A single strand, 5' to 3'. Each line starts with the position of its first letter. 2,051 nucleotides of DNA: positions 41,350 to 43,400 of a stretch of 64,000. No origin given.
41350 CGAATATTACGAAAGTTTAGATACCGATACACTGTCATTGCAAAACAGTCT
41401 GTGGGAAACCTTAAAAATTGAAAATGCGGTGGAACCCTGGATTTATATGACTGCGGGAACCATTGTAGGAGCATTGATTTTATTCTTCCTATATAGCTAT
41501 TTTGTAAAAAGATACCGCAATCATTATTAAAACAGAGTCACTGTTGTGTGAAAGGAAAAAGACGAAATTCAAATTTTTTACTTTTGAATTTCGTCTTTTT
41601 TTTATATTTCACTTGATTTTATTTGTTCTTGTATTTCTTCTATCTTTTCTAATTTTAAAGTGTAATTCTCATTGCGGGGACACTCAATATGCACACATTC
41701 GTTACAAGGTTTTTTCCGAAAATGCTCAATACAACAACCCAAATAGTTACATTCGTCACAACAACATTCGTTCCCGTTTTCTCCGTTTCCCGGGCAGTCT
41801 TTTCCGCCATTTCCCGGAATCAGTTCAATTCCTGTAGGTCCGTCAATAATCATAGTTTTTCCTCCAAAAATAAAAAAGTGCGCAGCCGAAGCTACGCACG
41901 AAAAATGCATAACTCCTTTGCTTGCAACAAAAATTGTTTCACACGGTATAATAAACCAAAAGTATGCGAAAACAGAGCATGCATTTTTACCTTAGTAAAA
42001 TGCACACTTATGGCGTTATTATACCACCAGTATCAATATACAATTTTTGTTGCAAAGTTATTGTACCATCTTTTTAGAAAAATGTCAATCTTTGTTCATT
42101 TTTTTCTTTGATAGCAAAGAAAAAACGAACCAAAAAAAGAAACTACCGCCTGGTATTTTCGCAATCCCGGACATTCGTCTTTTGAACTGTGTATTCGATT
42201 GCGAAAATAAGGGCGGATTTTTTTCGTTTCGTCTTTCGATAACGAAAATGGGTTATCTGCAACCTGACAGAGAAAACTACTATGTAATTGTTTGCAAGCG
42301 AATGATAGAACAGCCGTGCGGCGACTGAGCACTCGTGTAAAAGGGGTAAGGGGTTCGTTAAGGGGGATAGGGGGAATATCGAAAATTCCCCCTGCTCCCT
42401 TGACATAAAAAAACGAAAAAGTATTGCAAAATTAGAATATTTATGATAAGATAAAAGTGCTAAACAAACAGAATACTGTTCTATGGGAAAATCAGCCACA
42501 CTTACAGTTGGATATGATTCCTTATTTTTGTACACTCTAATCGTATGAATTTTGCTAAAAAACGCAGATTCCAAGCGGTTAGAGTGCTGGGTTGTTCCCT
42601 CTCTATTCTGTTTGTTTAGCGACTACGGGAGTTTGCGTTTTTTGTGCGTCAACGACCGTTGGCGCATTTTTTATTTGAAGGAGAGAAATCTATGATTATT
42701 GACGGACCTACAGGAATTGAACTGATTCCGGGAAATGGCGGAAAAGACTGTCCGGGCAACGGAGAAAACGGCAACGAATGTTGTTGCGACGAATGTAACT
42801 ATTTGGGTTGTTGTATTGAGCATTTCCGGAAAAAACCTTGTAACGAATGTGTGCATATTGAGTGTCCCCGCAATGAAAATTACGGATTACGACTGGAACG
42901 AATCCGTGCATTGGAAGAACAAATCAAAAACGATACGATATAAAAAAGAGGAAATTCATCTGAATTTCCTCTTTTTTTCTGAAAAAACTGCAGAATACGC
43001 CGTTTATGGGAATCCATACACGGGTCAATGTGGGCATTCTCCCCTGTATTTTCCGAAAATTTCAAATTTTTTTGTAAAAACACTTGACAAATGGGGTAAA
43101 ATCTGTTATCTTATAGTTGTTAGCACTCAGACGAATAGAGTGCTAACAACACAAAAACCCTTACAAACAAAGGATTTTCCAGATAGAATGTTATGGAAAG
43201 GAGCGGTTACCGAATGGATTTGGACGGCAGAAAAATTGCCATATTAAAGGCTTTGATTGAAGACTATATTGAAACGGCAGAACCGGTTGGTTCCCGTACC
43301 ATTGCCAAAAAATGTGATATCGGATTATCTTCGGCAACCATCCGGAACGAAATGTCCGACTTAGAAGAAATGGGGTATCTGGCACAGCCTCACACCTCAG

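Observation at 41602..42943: Three-copy family of an unannotated 83-aa, 10-cysteine protein under clear purifying selection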

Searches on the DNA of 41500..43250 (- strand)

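Call 15: search_rna_families(source=window, start=41500, end=43250, threshold=evalue, max_evalue=10, show_alignments=3)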
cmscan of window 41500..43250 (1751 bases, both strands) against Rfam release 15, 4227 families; matches with E-value up to 10: 50.
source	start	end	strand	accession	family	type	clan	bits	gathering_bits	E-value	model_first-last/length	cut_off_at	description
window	42942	42977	+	RF03623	mir-1252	Gene; miRNA;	-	34.2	70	0.0015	1-65/65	no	mir-1252 microRNA precursor family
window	42942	42977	-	RF03623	mir-1252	Gene; miRNA;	-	33.6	70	0.0021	1-65/65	no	mir-1252 microRNA precursor family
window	41556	41600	-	RF03623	mir-1252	Gene; miRNA;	-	29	70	0.025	1-65/65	no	mir-1252 microRNA precursor family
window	42883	42976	+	RF04184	BTnc060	Gene; sRNA;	-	27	228.9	0.11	1-213/213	no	Bacteroides sRNA BTnc060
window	42932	43150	-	RF01774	rpsL_ricks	Cis-reg; leader;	-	24.9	60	4.8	1-131/131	no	Rickettsia rpsL leader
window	41553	41603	+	RF03616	MIR1888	Gene; miRNA;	-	23.4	72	0.14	26-77/101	no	MIR1888 microRNA precursor family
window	42074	42166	+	RF01859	Phe_leader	Cis-reg; leader;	-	22.5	55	0.72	1-125/125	no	Phenylalanine leader peptide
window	41555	41601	-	RF04120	MIR5998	Gene; miRNA;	-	22.2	180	0.054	1-173/173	no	MIR5998 microRNA precursor family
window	42944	43084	-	RF04180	BTnc231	Gene; sRNA;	-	22.2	80.4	0.087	1-154/154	no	Bacteroides sRNA BTnc231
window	42941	42979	-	RF03598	MIR6024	Gene; miRNA;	-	22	72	0.19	1-99/99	no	MIR6024 microRNA precursor family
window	42081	42238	+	RF02375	Aar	Gene; sRNA;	-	21.2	60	3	1-191/191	no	Aar sRNA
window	42942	42977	-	RF03831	mir-627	Gene; miRNA;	-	21.1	86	0.17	27-62/87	no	mir-627 microRNA precursor family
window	41530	41615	+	RF03530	bglG-cis-reg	Cis-reg;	-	20.9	80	0.83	1-137/137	no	cis-regulatory element of the bglG/LicT operon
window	42942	42977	+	RF03831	mir-627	Gene; miRNA;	-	20.8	86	0.21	27-62/87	no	mir-627 microRNA precursor family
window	41551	41603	+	RF01606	plasmodium_snoR31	Gene; snRNA; snoRNA; HACA-box;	-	20.6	60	9.5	89-140/145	no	small nucleolar RNA snoR31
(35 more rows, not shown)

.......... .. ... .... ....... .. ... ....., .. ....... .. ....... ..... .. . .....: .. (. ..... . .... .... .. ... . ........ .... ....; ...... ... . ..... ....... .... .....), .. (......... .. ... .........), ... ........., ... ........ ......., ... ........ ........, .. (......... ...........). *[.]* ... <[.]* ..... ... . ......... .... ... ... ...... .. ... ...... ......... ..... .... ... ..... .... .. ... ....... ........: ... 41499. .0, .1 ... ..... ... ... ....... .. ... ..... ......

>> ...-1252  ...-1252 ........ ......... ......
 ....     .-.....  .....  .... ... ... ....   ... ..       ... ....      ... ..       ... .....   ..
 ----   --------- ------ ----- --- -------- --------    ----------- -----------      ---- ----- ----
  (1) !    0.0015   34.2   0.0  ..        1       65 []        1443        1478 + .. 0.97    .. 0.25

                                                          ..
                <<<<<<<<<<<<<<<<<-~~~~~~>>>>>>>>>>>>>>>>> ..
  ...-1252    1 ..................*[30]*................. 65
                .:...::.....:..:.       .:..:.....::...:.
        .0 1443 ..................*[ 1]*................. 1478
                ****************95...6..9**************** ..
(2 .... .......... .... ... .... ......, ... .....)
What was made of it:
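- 42942..42977 (.): Hairpin terminator after ORF B. call 15 (perfect 17-bp hairpin flanked by A/T runs)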

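Call 44: build_rna_model(alignment_id=A3, structure=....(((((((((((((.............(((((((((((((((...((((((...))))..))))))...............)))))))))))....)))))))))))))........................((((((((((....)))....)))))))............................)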
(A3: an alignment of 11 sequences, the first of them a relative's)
Model R1 built from alignment A3 (11 sequences, 192 columns); structure: as given.
model positions 173; base pairs 44; branch points 1; effective number of sequences 2.47; information 0.59 bits per position. Calibrated on 0.2 Mb of random sequence (short: E-values are rough).
structure used (alignment columns):
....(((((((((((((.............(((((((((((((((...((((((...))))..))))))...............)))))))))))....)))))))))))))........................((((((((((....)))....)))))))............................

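Call 45: search_with_rna_model(model_id=R1, sources=[window, L001, L002, L003, L004, L005, L006, L007, L008, L009, L010, L011, L012, L013, L014, L015, L016, L017, L018, L019, L020, L021, L022, L023, L024, L025, L026, L027, L028, L029, L030, L031, L032, L033, L034, L035, L036, L037, L038, L039, L040, L041, L042, L043, L044, L045, L046, L047, L048, L049, L050, L051, L052, L053, L054, L055, L056, L057, L058, L059, L060, L061, L062, L063, L064, L065, L066, L067, L068, L069, L070, L071, L072, L073, L074, L075, L076, L077, L078, L079, L080], max_evalue=1, make_alignment=true)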
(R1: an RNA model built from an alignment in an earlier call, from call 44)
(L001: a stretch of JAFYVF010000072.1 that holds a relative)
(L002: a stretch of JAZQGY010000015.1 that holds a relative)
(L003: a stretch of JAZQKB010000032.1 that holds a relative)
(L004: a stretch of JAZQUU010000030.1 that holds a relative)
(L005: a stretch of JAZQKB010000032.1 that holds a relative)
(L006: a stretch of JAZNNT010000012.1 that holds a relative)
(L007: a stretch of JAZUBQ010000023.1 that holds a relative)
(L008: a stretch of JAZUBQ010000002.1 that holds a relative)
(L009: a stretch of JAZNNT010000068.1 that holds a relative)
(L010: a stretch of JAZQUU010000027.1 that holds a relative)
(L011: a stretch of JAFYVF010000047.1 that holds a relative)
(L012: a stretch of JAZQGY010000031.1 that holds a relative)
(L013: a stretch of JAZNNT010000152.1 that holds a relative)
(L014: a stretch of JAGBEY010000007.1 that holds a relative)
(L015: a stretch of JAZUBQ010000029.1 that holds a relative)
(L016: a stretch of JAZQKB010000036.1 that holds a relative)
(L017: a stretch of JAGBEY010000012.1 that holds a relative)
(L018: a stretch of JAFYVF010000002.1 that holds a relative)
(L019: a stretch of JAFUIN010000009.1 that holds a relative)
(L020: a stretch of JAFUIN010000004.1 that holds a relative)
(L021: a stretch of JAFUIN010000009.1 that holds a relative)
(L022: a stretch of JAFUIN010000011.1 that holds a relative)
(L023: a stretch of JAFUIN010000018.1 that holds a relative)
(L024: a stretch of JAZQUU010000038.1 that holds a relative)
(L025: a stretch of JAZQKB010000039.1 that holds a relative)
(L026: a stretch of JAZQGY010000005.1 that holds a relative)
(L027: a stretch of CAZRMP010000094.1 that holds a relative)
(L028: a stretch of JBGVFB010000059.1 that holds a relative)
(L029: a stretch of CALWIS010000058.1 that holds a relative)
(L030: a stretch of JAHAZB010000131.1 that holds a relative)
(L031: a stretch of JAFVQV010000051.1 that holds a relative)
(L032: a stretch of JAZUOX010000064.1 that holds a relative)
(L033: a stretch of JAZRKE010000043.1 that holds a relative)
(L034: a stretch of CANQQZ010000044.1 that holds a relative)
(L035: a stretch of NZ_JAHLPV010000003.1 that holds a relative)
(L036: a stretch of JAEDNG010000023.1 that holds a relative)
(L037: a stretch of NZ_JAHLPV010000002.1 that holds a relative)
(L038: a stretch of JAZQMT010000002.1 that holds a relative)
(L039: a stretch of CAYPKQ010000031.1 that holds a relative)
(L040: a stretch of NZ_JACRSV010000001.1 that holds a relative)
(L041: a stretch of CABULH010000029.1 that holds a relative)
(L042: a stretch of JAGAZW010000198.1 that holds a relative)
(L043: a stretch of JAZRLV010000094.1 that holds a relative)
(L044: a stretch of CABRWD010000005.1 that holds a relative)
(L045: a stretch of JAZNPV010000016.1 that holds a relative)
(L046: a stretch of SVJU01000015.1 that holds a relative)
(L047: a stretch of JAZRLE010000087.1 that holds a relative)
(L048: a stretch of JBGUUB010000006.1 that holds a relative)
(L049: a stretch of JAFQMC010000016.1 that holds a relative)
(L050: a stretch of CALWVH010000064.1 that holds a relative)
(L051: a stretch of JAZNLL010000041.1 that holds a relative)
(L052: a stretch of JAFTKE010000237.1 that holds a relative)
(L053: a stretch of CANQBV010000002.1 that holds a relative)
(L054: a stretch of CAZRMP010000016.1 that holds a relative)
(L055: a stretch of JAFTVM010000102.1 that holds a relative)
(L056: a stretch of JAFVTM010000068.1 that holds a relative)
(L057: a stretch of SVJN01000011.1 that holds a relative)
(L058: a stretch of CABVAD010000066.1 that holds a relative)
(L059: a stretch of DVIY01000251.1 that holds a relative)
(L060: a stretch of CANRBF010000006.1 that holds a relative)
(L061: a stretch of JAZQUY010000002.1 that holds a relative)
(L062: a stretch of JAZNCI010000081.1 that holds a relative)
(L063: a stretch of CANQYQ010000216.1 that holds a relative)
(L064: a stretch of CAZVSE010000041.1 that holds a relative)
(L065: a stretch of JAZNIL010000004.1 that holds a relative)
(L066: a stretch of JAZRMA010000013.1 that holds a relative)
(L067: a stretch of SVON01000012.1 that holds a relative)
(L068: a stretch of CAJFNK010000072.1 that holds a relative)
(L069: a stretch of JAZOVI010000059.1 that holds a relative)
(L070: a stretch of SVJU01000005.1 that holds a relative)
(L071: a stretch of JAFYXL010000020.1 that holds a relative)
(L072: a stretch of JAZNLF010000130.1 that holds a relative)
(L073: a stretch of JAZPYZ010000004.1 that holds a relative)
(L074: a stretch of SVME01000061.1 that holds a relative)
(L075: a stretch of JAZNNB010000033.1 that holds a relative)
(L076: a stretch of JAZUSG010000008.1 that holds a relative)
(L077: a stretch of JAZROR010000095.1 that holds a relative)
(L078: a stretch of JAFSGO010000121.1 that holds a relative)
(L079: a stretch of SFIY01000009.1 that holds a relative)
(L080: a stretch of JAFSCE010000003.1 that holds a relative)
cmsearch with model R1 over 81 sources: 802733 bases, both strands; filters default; matches with E-value up to 1: 43.
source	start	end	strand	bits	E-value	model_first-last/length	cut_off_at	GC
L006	2536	2707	+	184.6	4e-34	1-173/173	no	0.37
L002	5829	6000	+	180.7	2.5e-33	1-173/173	no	0.37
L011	2235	2407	+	177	1.4e-32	1-173/173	no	0.36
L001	4948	5117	+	168.5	6.9e-31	1-173/173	no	0.35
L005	5831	6000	+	168.1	8.5e-31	1-173/173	no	0.35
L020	5825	5998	+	162.6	1e-29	1-173/173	no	0.35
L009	2600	2771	+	154.7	4.1e-28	1-173/173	no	0.36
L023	5826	5997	+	153.7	6.5e-28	1-173/173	no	0.37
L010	5827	6000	+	128.4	7.7e-23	1-173/173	no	0.35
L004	5828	6000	+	128.1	9.1e-23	1-173/173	no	0.39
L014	5827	6003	+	125.1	3.6e-22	1-173/173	no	0.37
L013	5826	6003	+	122.3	1.3e-21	1-173/173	no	0.37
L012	5825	6003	+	122.1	1.4e-21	1-173/173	no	0.36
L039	5812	6000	+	87.5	1.3e-14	1-173/173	no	0.35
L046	5819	5998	+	85.4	3.4e-14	1-173/173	no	0.32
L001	5591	5798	+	72.8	1.2e-11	1-173/173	no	0.35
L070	5812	6000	+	68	1.1e-10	1-173/173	no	0.33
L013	6287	6479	+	67.3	1.5e-10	1-173/173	no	0.37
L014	6287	6480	+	66.8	1.9e-10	1-173/173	no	0.37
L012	6287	6480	+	64.5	5.6e-10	1-173/173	no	0.37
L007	5772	6000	+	63.7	8e-10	1-173/173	no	0.4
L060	5810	6001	+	61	2.7e-09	1-173/173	no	0.38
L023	6298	6486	+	55.6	3.4e-08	1-173/173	no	0.37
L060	4880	5070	+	53.5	8.8e-08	1-173/173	no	0.38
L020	5619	5800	+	46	2.9e-06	1-173/173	no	0.35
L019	5854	5998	+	44.2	6.4e-06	1-173/173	no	0.38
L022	5854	5997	+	43.4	9.7e-06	1-173/173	no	0.4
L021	5826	5997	+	40.2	4.1e-05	1-173/173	no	0.34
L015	5853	5996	+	38.9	7.7e-05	1-173/173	no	0.35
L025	5854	5996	+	38.2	0.00011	1-173/173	no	0.36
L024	5854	5996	+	38.2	0.00011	1-173/173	no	0.36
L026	5856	5998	+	37.9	0.00012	1-173/173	no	0.36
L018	1426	1568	+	35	0.00047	1-173/173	no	0.35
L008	5814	5997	+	34.8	0.00052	1-173/173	no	0.38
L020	5471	5564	+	34.7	0.00053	1-173/173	no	0.33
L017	4003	4193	-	26.7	0.022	1-173/173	no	0.35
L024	297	369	+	23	0.12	1-173/173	no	0.3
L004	3705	3857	-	19.7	0.55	1-173/173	no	0.4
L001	4765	4877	+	19.5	0.59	1-173/173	no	0.33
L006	2483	2643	-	18.6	0.91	1-173/173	no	0.27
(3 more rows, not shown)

Alignment A4: 43 matches aligned to the model, 361 columns, each read 5' to 3' on its own strand. Consensus structure (alignment columns), stored with it:
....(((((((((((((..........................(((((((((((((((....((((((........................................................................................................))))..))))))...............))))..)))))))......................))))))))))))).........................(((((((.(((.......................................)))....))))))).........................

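Call 50: search_with_rna_model(model_id=R1, sources=[L081, L082, L083, L084, L085, L086, L087, L088, L089, L090, L091, L092, L093, L094, L095, L096, L097, L098, L099, L100, L101, L102, L103, L104, L105, L106, L107, L108, L109, L110, L111, L112, L113, L114, L115, L116, L117, L118, L119, L120, L121, L122, L123, L124, L125, L126], max_evalue=0.1)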
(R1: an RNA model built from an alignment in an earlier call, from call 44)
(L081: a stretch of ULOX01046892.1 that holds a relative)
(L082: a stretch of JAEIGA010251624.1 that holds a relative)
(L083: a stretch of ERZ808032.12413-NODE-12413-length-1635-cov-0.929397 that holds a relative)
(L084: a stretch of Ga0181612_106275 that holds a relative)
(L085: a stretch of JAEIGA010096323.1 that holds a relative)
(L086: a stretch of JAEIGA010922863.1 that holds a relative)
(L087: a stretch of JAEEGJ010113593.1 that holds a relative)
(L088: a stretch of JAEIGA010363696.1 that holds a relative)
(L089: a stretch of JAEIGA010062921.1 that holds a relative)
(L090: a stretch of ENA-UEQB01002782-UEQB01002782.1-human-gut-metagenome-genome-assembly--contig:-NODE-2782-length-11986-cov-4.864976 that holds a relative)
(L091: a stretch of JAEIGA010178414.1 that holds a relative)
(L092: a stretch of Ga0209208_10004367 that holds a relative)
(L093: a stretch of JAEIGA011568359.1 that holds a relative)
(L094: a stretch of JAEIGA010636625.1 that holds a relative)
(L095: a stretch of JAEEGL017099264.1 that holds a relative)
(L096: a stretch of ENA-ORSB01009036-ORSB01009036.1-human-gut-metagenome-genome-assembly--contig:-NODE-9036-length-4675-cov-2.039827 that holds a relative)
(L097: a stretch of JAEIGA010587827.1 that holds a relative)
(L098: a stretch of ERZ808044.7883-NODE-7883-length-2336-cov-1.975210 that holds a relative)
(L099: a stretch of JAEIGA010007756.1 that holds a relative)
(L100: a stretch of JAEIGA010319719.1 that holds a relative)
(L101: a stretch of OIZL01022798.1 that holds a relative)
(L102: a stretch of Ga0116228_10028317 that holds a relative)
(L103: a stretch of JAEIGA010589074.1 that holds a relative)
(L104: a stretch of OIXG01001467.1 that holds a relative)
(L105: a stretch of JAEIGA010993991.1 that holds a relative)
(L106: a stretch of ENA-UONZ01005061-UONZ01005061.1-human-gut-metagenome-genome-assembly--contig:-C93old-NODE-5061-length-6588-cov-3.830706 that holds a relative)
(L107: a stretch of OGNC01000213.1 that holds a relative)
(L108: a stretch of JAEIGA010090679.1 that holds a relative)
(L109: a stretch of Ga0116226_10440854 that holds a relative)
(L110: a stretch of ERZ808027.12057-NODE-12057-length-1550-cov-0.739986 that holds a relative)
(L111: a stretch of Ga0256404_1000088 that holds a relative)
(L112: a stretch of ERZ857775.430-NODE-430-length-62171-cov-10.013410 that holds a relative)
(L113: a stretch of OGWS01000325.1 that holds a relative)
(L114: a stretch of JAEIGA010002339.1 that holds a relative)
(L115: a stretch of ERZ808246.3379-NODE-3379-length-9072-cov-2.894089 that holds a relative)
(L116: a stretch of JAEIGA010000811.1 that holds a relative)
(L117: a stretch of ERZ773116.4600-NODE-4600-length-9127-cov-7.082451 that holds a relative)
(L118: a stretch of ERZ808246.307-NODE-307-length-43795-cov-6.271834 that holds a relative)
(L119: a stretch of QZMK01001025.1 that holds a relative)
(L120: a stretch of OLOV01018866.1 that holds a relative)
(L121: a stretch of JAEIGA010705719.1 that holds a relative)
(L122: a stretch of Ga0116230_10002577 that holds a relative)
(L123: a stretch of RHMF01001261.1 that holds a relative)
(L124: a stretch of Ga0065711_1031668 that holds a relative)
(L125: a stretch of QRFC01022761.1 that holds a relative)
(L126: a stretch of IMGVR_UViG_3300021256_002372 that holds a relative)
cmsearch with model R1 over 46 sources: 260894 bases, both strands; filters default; matches with E-value up to 0.1: 42.
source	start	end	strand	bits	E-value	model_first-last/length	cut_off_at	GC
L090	11365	11544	+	116.2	7.2e-21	1-173/173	no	0.36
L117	4721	4897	-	100.7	9.3e-18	1-173/173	no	0.43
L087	2257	2438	+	98.7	2.4e-17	1-173/173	no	0.42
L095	12897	13078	-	98.7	2.4e-17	1-173/173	no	0.42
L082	25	216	-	98.7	2.4e-17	1-173/173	no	0.39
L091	3077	3258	-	96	8.4e-17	1-173/173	no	0.41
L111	6622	6809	-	93.5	2.7e-16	1-173/173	no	0.37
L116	4145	4338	-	91.8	5.8e-16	1-173/173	no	0.39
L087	734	914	+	90.9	8.7e-16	1-173/173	no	0.41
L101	182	370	-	88.1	3.2e-15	1-173/173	no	0.47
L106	100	283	-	86.8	5.9e-15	1-173/173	no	0.42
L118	38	225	-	84.9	1.4e-14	1-173/173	no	0.36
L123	10854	11042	-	82.8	3.7e-14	1-173/173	no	0.37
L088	1726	1908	-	82.4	4.4e-14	1-173/173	no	0.4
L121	43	242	+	82.4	4.5e-14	1-173/173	no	0.35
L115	3674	3856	+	81.5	6.8e-14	1-173/173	no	0.42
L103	438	631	+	80.6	1e-13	1-173/173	no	0.38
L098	346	542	+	80.5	1.1e-13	1-173/173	no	0.38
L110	868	1060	-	77.2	5.1e-13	1-173/173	no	0.35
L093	375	565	+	74.3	1.9e-12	1-173/173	no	0.35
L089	4264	4441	+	74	2.1e-12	1-173/173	no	0.39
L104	14265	14445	-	73.3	3e-12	1-173/173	no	0.34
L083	1191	1380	+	71.7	6.2e-12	1-173/173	no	0.41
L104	14047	14238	-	71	8.8e-12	1-173/173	no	0.35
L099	8915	9105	-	65.9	9.1e-11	1-173/173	no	0.31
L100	352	544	+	65.8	9.8e-11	1-173/173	no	0.34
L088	1494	1687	-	61.1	8.7e-10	1-173/173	no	0.4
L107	3383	3578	+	59.7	1.6e-09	1-173/173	no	0.4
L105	186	397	+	57.6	4.4e-09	1-173/173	no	0.39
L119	2227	2414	+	55.7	1.1e-08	1-173/173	no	0.35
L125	94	281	+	55.7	1.1e-08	1-173/173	no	0.35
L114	2312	2504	+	55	1.5e-08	1-173/173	no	0.36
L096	2515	2702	-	52.8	4e-08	1-173/173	no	0.35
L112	229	416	+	52.8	4e-08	1-173/173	no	0.35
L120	1481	1670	-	51.9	6.2e-08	1-173/173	no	0.41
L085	91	277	+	49.5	1.9e-07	1-173/173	no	0.42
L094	116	304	+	45.6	1.1e-06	1-173/173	no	0.33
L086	1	162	+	43.5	2.9e-06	24-173/173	5'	0.28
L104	14472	14549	-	33.4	0.00032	1-173/173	no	0.41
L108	1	162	-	32.9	0.00039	1-141/173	3'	0.33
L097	1607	1755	-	28.7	0.0028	37-173/173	5'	0.35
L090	11346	11478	-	22.1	0.06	1-173/173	no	0.32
